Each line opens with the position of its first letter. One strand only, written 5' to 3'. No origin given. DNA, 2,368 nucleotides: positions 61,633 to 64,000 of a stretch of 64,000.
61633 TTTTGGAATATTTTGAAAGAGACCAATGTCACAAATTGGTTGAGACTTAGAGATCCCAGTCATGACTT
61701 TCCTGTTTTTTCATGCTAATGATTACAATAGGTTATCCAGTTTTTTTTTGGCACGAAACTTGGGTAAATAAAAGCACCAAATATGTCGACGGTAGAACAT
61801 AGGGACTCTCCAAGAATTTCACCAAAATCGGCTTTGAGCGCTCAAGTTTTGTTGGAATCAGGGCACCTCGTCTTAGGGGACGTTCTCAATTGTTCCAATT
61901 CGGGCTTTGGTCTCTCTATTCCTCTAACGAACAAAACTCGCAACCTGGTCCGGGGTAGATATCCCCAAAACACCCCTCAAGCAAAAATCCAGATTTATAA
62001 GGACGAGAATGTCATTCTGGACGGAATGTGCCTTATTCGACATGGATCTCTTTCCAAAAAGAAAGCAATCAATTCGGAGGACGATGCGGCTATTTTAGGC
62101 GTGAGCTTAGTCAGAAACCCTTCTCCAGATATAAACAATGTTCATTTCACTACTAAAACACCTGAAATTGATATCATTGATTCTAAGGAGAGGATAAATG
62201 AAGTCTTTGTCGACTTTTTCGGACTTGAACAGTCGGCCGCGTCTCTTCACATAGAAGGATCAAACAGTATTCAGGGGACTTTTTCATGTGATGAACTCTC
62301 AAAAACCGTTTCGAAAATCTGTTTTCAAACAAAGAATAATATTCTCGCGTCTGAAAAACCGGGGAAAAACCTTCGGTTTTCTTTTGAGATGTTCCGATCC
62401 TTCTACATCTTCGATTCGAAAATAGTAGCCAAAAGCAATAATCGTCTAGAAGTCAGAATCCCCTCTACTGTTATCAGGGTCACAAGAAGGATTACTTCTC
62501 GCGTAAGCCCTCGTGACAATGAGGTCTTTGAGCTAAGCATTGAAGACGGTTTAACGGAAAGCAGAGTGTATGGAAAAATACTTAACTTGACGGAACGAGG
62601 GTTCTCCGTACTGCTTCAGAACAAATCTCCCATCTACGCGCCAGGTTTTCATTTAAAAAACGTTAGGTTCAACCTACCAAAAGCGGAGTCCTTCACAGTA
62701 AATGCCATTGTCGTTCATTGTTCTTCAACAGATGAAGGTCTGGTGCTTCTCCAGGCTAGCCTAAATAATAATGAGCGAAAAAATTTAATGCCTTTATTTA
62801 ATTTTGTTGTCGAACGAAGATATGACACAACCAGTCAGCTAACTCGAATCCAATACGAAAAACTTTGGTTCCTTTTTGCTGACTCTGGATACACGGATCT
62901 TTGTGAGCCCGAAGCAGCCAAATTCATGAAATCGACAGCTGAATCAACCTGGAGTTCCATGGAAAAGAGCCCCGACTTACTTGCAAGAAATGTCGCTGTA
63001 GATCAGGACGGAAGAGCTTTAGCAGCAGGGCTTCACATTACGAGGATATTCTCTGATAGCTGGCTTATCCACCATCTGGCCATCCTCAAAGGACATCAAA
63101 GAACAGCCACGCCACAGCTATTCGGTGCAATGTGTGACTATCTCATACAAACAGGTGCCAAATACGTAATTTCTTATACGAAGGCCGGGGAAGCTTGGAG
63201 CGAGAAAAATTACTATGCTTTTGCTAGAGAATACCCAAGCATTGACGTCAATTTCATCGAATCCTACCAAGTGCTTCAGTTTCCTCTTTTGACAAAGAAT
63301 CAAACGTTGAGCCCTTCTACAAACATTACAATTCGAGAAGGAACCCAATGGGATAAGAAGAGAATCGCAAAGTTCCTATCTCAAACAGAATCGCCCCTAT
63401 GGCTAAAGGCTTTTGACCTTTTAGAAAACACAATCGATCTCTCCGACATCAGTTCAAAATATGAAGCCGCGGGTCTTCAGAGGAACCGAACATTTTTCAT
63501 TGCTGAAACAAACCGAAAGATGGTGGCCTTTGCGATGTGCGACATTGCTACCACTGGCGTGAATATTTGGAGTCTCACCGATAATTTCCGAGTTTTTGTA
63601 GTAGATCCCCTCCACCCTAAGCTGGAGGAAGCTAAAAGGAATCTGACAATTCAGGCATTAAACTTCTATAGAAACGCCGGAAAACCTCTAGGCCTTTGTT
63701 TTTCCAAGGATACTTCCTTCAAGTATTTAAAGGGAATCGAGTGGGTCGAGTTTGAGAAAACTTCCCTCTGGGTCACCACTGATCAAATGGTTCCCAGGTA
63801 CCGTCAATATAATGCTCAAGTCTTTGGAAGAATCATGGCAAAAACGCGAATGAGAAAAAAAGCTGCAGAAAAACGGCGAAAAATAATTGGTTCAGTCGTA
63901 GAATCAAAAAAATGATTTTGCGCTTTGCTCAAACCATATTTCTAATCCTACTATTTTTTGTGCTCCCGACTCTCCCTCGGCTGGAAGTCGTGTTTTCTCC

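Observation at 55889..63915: Signalling block: two paralogous single-domain receivers, a 7TMR-DISM hybrid kinase with two kinase cores, and a tandem-PilZ effector, in visibly AT-richer DNA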

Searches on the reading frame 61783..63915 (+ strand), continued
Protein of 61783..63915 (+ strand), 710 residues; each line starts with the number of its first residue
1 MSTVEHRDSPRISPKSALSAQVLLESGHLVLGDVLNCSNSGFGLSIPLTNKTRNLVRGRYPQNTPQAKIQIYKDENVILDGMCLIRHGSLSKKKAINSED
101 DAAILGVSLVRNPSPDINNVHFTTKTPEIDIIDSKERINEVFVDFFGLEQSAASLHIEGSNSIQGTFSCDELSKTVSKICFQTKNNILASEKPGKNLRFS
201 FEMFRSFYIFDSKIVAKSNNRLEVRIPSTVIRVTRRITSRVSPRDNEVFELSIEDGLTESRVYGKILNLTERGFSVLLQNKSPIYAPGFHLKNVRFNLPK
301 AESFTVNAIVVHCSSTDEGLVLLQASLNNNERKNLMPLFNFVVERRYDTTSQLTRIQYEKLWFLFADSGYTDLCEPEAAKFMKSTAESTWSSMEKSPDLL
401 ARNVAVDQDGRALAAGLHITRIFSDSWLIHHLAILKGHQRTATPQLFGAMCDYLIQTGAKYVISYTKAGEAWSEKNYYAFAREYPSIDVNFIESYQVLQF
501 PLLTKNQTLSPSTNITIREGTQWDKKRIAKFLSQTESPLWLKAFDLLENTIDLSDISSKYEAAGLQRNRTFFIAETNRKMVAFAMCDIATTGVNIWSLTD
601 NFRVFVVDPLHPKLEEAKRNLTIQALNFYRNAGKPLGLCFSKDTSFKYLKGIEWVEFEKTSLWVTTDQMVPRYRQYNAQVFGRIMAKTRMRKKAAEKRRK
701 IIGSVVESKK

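Call 87: search_protein_families(library=pfam, proteins=[P0008, P0032, P0043, P0044, P0046, P0053, P0068, P0079, P0093, P0128], max_evalue=0.1)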
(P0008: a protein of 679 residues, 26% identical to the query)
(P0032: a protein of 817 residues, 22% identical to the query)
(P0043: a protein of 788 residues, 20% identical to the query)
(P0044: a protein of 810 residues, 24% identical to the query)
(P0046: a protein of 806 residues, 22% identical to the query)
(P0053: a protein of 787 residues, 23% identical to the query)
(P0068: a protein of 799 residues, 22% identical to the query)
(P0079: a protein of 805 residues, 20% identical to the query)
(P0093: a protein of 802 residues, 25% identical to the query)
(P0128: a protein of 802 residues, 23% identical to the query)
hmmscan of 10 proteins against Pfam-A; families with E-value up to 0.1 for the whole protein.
P0008 (679 aa): 3 families
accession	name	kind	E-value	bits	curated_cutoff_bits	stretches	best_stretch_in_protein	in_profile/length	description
PF07238.19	PilZ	-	4e-06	27.5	22.5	1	8-89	2-83/102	PilZ domain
PF00583.31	Acetyltransf_1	-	1.5e-05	25.7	20.7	1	384-445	36-101/116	Acetyltransferase (GNAT) family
PF13508.13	Acetyltransf_7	-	0.07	14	27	0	547-604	2-53/84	Acetyltransferase (GNAT) domain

P0032 (817 aa): 1 family
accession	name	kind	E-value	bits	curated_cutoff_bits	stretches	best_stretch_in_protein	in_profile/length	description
PF07238.19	PilZ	-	5.9e-06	27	22.5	1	342-450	2-97/102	PilZ domain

P0043 (788 aa): 1 family
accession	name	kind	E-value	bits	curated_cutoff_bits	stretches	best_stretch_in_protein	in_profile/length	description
PF07238.19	PilZ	-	7.5e-08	33.1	22.5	1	336-438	7-101/102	PilZ domain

P0044 (810 aa): 1 family
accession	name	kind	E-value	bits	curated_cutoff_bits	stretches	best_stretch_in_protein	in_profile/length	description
PF07238.19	PilZ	-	9.5e-08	32.7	22.5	1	339-442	2-98/102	PilZ domain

P0046 (806 aa): 1 family
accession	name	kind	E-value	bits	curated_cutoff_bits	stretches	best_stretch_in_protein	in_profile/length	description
PF07238.19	PilZ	-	3.6e-06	27.7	22.5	1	351-457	6-97/102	PilZ domain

P0053 (787 aa): 1 family
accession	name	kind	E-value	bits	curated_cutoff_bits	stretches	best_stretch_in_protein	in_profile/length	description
PF07238.19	PilZ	-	9.9e-13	48.7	22.5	2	320-428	2-100/102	PilZ domain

P0068 (799 aa): 1 family
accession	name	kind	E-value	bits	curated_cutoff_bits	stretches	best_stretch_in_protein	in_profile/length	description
PF00583.31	Acetyltransf_1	-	0.0096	16.6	20.7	1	497-555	28-86/116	Acetyltransferase (GNAT) family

P0079 (805 aa): 1 family
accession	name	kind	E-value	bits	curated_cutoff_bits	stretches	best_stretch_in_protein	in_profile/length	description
PF07238.19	PilZ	-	6.3e-08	33.3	22.5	1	346-460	1-100/102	PilZ domain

P0093 (802 aa): 1 family
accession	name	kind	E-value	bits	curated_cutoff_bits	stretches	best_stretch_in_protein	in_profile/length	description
PF07238.19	PilZ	-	4.2e-09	37.1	22.5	1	353-428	18-91/102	PilZ domain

P0128 (802 aa): 1 family
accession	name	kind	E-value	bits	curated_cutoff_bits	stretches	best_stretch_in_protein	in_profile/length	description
PF07238.19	PilZ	-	7.2e-06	26.7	22.5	1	339-446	2-96/102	PilZ domain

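Call 91: find_encoding_contigs(protein=P0053, flank=8000, max_places=2)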
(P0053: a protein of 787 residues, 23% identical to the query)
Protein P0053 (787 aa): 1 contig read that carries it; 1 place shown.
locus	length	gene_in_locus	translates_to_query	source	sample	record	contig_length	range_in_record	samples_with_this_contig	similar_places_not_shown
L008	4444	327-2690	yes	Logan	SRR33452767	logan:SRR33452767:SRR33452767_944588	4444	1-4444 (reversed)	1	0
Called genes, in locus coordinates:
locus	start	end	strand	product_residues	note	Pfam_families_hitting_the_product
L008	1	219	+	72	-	?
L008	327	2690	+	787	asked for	PF07238:PilZ (weak)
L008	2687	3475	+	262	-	PF01135:PCMT (weak), PF13489:Methyltransf_23, PF01209:Ubie_methyltran, PF13847:Methyltransf_31, PF08241:Methyltransf_11, PF08242:Methyltransf_12, PF13649:Methyltransf_25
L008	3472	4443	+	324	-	?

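Call 92: find_encoding_contigs(protein=P0013, flank=8000, max_places=2)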
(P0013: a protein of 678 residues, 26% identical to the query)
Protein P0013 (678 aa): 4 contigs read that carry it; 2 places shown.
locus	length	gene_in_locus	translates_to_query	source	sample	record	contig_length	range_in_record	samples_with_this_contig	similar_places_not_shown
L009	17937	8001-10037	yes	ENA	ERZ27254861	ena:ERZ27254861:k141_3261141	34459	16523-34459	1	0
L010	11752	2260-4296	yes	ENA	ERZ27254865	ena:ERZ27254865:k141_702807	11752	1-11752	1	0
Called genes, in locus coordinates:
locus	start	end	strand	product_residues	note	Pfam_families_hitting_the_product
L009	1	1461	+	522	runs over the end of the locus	PF00496:SBP_bac_5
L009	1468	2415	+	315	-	PF02624:YcaO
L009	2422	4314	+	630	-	PF00512:HisKA (faint), PF02518:HATPase_c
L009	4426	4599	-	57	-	-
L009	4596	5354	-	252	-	PF00583:Acetyltransf_1 (weak), PF13508:Acetyltransf_7 (weak)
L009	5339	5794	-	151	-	PF00702:Hydrolase, PF13419:HAD_2, PF13242:Hydrolase_like (weak)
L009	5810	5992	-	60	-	PF13419:HAD_2 (weak)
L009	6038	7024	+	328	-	PF12146:Hydrolase_4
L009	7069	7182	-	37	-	-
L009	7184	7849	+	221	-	PF04191:PEMT, PF04140:ICMT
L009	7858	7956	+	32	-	-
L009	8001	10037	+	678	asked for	PF07238:PilZ (faint)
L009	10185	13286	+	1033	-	PF07695:7TMR-DISM_7TM, PF00512:HisKA, PF13581:HATPase_c_2 (faint), PF02518:HATPase_c, PF13589:HATPase_c_3 (faint), PF00072:Response_reg, PF02518:HATPase_c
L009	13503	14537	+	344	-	PF00072:Response_reg, PF13487:HD_5, PF01966:HD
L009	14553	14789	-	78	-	-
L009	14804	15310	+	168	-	-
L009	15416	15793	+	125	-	PF03745:DUF309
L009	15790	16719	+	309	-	PF13406:SLT_2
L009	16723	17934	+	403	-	PF26686:DUF8575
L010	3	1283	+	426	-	?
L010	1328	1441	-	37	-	-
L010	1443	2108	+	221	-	PF04191:PEMT, PF04140:ICMT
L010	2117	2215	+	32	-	-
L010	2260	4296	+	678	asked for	PF07238:PilZ (faint)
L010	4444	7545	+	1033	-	PF07695:7TMR-DISM_7TM, PF00512:HisKA, PF13581:HATPase_c_2 (faint), PF02518:HATPase_c, PF13589:HATPase_c_3 (faint), PF00072:Response_reg, PF02518:HATPase_c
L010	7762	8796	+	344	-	PF00072:Response_reg, PF13487:HD_5, PF01966:HD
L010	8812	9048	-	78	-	-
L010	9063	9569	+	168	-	-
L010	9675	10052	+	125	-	PF03745:DUF309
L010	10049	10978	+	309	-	PF13406:SLT_2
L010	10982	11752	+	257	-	?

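Call 93: find_encoding_contigs(protein=P0010, flank=8000, max_places=2)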
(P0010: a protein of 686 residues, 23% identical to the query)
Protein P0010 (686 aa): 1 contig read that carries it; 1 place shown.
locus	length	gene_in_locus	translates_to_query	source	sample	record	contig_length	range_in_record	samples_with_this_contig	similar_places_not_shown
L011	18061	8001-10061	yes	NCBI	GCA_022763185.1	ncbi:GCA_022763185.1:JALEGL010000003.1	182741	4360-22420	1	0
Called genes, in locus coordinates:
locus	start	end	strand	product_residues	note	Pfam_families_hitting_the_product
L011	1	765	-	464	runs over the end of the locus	PF00005:ABC_tran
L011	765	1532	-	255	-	PF01061:ABC2_membrane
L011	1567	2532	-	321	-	PF13641:Glyco_tranf_2_3, PF00535:Glycos_transf_2, PF10111:Glyco_tranf_2_2, PF13632:Glyco_trans_2_3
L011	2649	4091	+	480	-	-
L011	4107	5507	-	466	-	PF01266:DAO (weak), PF07992:Pyr_redox_2 (faint), PF12831:FAD_oxidored (faint), PF01593:Amino_oxidase, PF13450:NAD_binding_8, PF03275:GLF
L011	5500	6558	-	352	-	PF00534:Glycos_transf_1 (weak), PF13692:Glyco_trans_1_4 (weak)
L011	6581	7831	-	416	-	PF03349:Toluene_X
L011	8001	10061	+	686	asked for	PF07238:PilZ (faint)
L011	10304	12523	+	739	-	PF07695:7TMR-DISM_7TM, PF02518:HATPase_c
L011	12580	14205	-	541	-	PF01565:FAD_binding_4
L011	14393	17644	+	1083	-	PF07695:7TMR-DISM_7TM, PF00512:HisKA, PF02518:HATPase_c, PF13581:HATPase_c_2 (faint), PF13589:HATPase_c_3 (faint), PF14501:HATPase_c_5 (weak), PF00072:Response_reg, PF02518:HATPase_c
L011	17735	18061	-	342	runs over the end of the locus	-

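Call 106: search_protein_families(library=pfam, proteins=[L009:13503-14537:+, L009:14804-15310:+, L003:1976-2518:-], max_evalue=1)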
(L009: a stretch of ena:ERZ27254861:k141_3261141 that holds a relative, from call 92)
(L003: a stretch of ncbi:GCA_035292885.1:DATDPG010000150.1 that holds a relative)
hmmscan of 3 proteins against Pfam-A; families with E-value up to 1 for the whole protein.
L009:13503-14537:+ (344 aa): 4 families
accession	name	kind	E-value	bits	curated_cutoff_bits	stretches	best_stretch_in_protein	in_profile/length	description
PF13487.12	HD_5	-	1.6e-35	122.8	27.2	1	151-298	2-156/170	HD domain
PF01966.28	HD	-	5e-17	62.7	22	1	165-284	3-115/116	HD domain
PF00072.30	Response_reg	-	7.3e-14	52.3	30.2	1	17-119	2-103/111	Response regulator receiver domain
PF24391.1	HD-CE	-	0.0046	17.1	27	1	162-280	7-183/263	HD-CE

L009:14804-15310:+ (168 aa): 2 families
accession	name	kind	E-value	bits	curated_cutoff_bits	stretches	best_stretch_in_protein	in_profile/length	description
PF19502.5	DUF6036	-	0.027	14.7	23.6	1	17-125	18-116/164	Nucleotidyltransferase of unknown function (DUF6036)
PF09970.15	DUF2204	-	0.036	14.1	20.3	1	6-59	5-57/181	Nucleotidyl transferase of unknown function (DUF2204)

L003:1976-2518:- (180 aa): 1 family
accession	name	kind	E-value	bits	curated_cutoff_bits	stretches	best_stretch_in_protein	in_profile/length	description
PF09262.17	PEX-1N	-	0.16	12.7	27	1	158-179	14-35/77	Peroxisome biogenesis factor 1, N-terminal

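Call 109: search_solved_structures(query=P0155, max_evalue=10)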
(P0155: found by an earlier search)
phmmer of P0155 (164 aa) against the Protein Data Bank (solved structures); distinct sequences matched with E-value up to 10: 10.
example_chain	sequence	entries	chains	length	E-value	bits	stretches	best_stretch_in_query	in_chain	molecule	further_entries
8q3w_A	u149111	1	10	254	0.47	14.1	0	14-63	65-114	Insertion sequence IS5376 putative ATP-binding protein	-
8q4d_E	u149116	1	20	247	0.5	14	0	14-63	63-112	Insertion sequence IS5376 putative ATP-binding protein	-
5bq5_A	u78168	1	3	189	0.51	14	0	16-62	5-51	Insertion sequence IS5376 putative ATP-binding protein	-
1ryn_A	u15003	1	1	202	0.54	13.9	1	8-60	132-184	protein CRS2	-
8rsn_A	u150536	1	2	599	0.78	13.4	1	27-120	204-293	ADP-ribose 1''-phosphate phosphatase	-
1q9j_A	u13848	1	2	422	0.86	13.3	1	42-96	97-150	Polyketide synthase associated protein 5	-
1rym_A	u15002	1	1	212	0.87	13.2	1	8-60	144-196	protein CRS2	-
1ryb_A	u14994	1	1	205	0.89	13.2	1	8-60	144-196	CRS2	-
5znj_A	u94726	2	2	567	0.95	13.1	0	25-77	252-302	Proline--tRNA ligase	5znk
9up2_A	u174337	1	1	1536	1.8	12.2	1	42-112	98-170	PvdL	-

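Call 110: search_protein_families(library=phrogs, proteins=[P0153, P0154, P0155], max_evalue=1)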
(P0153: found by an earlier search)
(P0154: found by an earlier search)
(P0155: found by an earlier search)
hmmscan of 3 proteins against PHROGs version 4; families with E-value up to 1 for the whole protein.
P0153 (139 aa): 0 families

P0154 (150 aa): 1 family
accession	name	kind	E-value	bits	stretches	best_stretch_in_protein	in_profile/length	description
phrog_10393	-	unknown function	0.31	11.8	1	19-65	102-148/162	-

P0155 (164 aa): 1 family
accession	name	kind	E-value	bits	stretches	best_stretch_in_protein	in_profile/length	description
phrog_337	-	tail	0.095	14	1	62-116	48-100/118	tail protein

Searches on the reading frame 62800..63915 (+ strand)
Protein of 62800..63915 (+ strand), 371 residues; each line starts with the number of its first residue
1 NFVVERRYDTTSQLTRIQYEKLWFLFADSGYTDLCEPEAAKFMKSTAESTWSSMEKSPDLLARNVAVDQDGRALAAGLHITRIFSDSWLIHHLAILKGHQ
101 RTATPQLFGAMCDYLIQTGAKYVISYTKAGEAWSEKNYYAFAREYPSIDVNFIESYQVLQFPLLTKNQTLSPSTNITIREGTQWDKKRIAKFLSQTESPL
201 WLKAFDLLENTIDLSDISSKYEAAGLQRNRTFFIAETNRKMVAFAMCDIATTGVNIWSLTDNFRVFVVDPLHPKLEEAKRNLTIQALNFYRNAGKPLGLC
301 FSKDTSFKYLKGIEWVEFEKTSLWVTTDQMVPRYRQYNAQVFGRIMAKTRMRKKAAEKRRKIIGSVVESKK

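Call 42: search_protein_families(library=pfam, proteins=[window:62800-63915:+], max_evalue=10)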
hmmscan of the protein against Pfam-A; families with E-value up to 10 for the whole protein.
window:62800-63915:+ (371 aa): 1 family
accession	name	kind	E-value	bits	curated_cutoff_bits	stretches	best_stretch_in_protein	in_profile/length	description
PF24605.1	CEMIP_X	-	0.082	12.9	27.6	1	277-315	60-98/185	CEMIP domain X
